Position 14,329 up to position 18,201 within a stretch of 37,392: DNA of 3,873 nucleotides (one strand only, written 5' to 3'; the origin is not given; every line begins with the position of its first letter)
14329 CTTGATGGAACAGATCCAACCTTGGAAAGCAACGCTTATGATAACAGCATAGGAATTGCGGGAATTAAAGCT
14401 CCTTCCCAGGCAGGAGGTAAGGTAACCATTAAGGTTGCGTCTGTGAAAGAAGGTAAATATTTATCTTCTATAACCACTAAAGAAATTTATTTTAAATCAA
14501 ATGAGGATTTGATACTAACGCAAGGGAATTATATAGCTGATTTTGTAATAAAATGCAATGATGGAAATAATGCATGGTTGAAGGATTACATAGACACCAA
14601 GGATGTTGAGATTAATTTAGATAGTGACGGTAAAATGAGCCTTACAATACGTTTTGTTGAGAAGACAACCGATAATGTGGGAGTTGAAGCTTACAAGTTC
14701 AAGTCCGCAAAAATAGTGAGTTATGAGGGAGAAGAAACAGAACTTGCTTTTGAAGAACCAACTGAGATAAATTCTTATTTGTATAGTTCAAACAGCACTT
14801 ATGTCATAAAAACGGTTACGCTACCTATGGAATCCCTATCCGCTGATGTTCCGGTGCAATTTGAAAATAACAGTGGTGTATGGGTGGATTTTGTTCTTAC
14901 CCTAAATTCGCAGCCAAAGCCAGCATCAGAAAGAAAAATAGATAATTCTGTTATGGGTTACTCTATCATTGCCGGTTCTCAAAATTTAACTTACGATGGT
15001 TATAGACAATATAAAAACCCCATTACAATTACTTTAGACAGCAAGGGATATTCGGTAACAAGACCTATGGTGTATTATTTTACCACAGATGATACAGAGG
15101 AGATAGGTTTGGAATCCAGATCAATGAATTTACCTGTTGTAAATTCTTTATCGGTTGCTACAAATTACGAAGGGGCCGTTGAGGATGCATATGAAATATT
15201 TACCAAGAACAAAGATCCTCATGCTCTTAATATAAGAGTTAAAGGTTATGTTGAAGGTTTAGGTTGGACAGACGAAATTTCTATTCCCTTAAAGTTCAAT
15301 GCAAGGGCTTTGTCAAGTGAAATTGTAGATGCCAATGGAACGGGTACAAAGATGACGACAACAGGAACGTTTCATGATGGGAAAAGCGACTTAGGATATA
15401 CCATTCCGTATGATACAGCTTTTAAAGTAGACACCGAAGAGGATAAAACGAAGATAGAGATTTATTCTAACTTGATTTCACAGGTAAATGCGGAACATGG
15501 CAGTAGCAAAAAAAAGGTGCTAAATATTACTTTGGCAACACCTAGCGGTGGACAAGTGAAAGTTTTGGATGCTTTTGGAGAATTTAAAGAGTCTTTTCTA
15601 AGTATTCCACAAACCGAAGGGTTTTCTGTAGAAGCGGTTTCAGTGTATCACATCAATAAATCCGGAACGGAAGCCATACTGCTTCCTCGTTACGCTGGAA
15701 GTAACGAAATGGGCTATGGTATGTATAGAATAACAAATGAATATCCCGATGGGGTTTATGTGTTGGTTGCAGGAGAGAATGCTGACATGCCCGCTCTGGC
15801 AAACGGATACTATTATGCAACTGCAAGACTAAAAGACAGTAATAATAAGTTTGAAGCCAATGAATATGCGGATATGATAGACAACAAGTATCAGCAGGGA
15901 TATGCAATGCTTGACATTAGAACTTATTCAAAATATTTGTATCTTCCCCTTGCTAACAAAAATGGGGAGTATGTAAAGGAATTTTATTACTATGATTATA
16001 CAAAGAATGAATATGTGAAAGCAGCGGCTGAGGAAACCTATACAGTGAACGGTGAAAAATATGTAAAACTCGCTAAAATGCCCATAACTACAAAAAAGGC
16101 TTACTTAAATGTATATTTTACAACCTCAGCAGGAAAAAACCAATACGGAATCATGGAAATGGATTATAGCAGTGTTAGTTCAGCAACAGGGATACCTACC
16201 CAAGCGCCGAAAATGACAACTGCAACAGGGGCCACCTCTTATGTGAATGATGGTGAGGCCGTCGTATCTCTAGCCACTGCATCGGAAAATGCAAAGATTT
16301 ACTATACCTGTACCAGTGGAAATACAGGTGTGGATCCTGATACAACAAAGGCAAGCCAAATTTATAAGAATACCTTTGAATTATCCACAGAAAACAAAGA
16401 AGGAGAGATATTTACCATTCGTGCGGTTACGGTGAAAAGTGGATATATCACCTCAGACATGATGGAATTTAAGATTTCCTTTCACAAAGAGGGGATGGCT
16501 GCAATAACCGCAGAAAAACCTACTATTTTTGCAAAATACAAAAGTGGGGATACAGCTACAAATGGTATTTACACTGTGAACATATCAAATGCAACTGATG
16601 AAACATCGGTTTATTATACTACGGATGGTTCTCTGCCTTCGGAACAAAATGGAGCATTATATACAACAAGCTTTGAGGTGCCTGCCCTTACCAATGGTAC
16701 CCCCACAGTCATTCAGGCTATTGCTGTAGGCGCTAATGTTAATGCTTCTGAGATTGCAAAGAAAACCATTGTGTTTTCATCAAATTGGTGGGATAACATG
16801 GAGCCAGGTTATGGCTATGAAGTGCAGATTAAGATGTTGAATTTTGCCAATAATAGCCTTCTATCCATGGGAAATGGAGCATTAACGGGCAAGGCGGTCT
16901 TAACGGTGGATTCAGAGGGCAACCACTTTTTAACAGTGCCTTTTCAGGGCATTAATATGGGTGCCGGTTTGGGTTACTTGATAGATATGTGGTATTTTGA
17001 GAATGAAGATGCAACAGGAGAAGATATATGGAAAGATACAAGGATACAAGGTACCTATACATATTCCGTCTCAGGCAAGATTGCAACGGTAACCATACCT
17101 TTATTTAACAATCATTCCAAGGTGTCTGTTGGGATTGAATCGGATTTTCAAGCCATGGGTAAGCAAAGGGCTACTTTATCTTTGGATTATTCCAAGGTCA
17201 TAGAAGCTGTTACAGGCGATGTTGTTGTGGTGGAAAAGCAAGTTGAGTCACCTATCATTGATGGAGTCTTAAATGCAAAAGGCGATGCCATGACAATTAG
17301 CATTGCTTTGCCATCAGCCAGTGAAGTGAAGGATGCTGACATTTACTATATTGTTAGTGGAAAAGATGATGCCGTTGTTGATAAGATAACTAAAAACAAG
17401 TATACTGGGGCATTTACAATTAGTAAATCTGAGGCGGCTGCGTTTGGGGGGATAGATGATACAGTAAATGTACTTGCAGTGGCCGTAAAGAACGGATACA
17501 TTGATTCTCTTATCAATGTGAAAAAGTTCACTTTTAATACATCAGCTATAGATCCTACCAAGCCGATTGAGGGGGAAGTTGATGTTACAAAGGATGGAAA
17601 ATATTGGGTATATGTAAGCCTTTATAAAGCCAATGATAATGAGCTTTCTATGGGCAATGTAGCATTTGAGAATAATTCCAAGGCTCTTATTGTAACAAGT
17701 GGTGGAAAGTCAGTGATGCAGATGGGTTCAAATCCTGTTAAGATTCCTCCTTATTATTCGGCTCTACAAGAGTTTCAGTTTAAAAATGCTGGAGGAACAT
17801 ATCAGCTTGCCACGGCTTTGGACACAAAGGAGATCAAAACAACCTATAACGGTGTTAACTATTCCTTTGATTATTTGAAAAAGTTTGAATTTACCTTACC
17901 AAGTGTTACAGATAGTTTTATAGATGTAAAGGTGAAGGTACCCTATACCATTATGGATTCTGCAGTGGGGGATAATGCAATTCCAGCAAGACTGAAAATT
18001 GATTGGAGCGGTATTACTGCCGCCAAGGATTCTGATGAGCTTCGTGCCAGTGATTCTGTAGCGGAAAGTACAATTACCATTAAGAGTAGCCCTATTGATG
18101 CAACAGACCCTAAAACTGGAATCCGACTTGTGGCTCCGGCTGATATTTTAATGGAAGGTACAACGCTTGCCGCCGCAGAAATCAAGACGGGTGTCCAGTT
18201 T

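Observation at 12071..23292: Sortase-independent, SLH-anchored Isd-like heme-acquisition locus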

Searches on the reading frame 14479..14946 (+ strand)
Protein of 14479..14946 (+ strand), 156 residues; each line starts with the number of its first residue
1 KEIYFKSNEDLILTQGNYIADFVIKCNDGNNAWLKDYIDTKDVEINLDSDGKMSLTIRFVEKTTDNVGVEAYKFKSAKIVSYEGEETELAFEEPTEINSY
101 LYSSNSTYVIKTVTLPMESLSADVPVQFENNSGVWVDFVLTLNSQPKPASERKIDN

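Call 13: search_protein_families(library=pfam, proteins=[window:14479-14946:+], max_evalue=10)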
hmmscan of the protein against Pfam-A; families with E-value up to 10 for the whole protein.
seq(156 aa): 1 family
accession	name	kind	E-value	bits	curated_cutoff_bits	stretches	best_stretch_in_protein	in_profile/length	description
PF21577.3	PG_0320-like_C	-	0.14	12.7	27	1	56-126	22-93/106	PG_0320-like, C-terminal domain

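Call 104: search_solved_structures(query=A11, max_evalue=10, show_alignments=1)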
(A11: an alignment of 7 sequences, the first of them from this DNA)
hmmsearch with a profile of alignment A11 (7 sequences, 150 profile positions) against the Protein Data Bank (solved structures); distinct sequences matched with E-value up to 10: 1.
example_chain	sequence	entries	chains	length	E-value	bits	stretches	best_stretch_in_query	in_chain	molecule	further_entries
9axb_A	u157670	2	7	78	0.49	13.4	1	70-122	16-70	Gp54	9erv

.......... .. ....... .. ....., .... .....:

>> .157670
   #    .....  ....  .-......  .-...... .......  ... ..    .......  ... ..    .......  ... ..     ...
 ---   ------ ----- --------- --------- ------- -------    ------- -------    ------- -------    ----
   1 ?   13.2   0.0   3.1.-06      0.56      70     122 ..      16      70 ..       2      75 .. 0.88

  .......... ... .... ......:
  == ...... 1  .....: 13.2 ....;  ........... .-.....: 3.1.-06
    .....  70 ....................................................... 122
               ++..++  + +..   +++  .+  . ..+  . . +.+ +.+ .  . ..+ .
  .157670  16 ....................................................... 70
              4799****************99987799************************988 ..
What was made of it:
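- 14494..14931 (+): N1 (aa 590-735): NEAT-like candidate, unproven. No Pfam or PDB match (calls 13, 104).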

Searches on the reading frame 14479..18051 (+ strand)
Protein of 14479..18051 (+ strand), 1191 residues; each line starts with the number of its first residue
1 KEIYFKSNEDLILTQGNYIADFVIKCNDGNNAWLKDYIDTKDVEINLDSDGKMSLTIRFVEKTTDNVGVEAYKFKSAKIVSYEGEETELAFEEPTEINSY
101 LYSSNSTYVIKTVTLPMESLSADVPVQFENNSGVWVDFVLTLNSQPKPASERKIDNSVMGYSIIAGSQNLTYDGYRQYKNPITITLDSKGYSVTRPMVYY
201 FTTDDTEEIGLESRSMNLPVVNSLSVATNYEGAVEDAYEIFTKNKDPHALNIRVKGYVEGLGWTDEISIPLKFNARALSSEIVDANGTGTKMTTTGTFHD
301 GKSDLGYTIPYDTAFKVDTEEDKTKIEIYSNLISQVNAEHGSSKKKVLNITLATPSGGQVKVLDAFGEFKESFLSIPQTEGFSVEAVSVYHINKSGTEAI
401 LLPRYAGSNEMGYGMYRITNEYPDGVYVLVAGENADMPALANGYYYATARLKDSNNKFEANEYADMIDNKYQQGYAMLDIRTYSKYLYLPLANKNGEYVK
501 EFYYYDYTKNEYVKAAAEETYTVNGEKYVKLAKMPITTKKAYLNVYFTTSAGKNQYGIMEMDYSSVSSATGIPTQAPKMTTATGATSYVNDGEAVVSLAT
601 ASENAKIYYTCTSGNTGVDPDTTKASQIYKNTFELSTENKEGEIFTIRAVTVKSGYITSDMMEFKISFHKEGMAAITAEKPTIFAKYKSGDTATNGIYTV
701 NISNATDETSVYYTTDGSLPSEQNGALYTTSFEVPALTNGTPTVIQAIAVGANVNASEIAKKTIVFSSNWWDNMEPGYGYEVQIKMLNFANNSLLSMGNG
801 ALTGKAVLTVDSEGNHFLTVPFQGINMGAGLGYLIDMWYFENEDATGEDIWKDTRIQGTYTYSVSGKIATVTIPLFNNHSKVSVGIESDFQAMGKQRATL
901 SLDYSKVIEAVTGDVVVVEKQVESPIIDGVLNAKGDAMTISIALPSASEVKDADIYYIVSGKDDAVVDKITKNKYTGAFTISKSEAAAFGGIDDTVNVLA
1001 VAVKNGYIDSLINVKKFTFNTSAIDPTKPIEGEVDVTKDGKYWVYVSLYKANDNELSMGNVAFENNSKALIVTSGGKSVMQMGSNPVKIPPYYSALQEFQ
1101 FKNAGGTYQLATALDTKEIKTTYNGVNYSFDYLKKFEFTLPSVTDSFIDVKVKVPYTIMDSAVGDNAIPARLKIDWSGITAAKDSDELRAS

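Call 26: find_homologous_proteins(query=window:14479-18051:+, max_evalue=0.001)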
Query window:14479-18051:+ (1191 aa): 3 proteins with E <= 0.001 among 8000 candidates.
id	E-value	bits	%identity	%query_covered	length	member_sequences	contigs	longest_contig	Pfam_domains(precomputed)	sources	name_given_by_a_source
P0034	0.0e+0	1512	60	100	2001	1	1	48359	PF13287.13,PF13290.14,PF00395.26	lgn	-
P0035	0.0e+0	1469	58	100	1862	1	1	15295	PF13287.13,PF13290.14,PF00395.26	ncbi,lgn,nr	ncbi:MAG: S-layer homology domain-containing protein [Lachnospiraceae bacterium]|nr:S-layer homology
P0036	3.1e-156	540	48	48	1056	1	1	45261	PF13287.13,PF13290.14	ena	-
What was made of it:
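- Tried and rejected: The word-indexed homolog search with the 1191-aa middle region returned only 3 proteins, because of its candidate cap (call 26).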

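Call 57: search_protein_representatives(protein=window:14479-18051:+)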
Query: 1191 residues. Proteins with E-value up to 0.001 (for the whole library): 252; up to 1e-10: 107; up to 1e-30: 26. The best 150 are listed.
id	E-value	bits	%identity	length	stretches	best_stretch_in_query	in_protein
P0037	0.0e+00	2440.3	78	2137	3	1-1191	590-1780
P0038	1.5e-152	526.5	35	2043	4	114-1028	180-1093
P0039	2.2e-147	509.3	62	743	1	811-1190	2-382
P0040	8.2e-142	490.9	32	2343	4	96-1143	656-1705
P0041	7.1e-129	448.0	45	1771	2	867-1189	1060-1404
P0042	2.3e-118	413.2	38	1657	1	449-1189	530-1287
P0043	8.2e-111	388.2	36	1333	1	371-1184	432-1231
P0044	2.4e-108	380.0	40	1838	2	442-1021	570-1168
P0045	8.4e-95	335.2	47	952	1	762-1189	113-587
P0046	4.2e-92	326.3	34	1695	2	244-1183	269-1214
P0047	2.7e-88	313.6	29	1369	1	242-1159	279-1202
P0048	1.6e-85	304.4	46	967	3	859-1029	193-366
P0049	3.0e-83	297.0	31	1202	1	213-1060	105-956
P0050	2.5e-81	290.6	35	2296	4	460-1191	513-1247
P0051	2.4e-77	277.4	29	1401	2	302-1020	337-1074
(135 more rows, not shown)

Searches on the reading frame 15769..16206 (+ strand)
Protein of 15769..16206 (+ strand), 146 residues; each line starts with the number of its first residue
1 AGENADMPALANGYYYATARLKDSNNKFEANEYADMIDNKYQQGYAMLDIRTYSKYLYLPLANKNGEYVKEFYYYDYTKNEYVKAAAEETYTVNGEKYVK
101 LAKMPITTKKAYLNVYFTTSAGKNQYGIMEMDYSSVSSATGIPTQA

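Call 13: search_protein_families(library=pfam, proteins=[window:15769-16206:+], max_evalue=10)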
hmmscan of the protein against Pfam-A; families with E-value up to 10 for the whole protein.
seq(146 aa): 0 families

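Call 100: search_solved_structures(query=A10, max_evalue=10, show_alignments=1)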
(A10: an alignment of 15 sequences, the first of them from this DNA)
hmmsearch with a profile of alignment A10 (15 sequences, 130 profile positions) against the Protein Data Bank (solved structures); distinct sequences matched with E-value up to 10: 1.
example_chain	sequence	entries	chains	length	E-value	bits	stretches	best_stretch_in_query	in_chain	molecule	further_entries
9rwm_A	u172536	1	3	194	0.53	13.3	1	43-72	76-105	A disintegrin and metalloproteinase with thrombospondin motifs 5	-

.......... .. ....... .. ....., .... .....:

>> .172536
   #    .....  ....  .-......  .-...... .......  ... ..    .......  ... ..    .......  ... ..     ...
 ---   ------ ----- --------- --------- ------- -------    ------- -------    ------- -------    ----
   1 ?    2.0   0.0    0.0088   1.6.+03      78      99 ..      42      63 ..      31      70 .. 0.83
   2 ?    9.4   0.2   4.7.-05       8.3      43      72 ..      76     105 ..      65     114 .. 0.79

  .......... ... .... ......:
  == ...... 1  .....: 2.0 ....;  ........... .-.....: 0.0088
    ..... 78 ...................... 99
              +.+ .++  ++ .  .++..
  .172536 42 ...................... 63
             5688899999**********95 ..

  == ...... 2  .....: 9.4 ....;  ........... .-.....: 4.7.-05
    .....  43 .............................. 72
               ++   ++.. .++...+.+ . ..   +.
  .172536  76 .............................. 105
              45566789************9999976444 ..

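Call 101: search_protein_families(library=pfam, alignment_id=A10, max_evalue=0.01)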
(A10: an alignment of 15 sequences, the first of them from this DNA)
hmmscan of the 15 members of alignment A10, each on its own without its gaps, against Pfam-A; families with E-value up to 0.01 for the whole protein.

A. member 1, seq(135 aa): 0 families

B. families by the number of members that match (of 15 scanned): 3 families
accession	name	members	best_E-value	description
PF05031.18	NEAT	2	0.0024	Iron Transport-associated domain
PF20620.4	DUF6805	1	0.0075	Family of unknown function (DUF6805)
PF22652.1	DUF7006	1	0.0093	Family of unknown function (DUF7006)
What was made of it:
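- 15778..16182 (+): N2 (aa 1018-1152): divergent NEAT-family domain without the Ser-Met / Met ligand motifs; possibly a hemoprotein-binding or structural domain. No direct Pfam or PDB hit (calls 100, 101).
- Tried and rejected: N1 and N2 profiles gave no direct PDB or Pfam support (calls 100, 101, 104).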

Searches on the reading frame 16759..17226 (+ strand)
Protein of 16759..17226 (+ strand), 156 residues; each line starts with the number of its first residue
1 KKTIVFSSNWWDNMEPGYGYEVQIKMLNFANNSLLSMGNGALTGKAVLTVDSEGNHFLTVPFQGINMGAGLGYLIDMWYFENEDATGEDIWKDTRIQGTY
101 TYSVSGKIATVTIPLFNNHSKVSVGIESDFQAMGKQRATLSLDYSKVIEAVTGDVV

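Call 13: search_protein_families(library=pfam, proteins=[window:16759-17226:+], max_evalue=10)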
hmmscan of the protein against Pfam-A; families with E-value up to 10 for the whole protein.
seq(156 aa): 2 families
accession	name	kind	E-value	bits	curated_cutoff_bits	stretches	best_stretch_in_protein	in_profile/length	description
PF22112.2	OmcA-like_N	-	0.031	14.6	27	1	95-148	111-153/167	OmcA-like N-terminal domain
PF12903.12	DUF3830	-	0.11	12.8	26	1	6-53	75-120/143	Protein of unknown function (DUF3830)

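Call 40: search_solved_structures(query=A4, max_evalue=10, show_alignments=2)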
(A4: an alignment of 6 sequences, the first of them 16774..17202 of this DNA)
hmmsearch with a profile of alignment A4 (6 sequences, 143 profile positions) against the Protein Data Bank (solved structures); distinct sequences matched with E-value up to 10: 3.
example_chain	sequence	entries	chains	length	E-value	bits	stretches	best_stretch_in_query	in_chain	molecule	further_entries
9w5y_A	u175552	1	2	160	0.00078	22.8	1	27-77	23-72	Streptococcal hemoprotein receptor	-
9yh6_Oj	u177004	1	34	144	0.83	13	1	83-133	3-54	FliF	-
9ydx_Aa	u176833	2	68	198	1.3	12.4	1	83-133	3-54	Flagellar M-ring protein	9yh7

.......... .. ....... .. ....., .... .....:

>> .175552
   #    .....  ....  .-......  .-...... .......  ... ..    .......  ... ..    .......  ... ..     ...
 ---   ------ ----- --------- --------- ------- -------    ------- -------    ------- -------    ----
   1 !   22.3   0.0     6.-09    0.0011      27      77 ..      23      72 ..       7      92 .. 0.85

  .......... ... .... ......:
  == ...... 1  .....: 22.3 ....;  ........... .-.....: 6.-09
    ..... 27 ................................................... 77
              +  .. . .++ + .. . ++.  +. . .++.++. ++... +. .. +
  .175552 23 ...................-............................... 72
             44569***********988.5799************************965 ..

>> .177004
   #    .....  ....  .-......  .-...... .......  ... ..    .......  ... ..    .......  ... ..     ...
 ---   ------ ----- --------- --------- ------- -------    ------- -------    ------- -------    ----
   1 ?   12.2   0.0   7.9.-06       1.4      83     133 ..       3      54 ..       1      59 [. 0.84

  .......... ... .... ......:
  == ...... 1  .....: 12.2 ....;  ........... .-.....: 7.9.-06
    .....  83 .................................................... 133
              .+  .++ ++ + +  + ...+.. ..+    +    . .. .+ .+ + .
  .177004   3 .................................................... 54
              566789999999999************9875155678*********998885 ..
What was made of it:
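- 16774..17202 (+): N3 (aa 1350-1492): Shr-type NEAT domain with LLSMGN and AMGKQ motifs at the two axial-Met positions. The profile hits Shr NEAT2 9W5Y at E 7.8e-4 (call 40).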
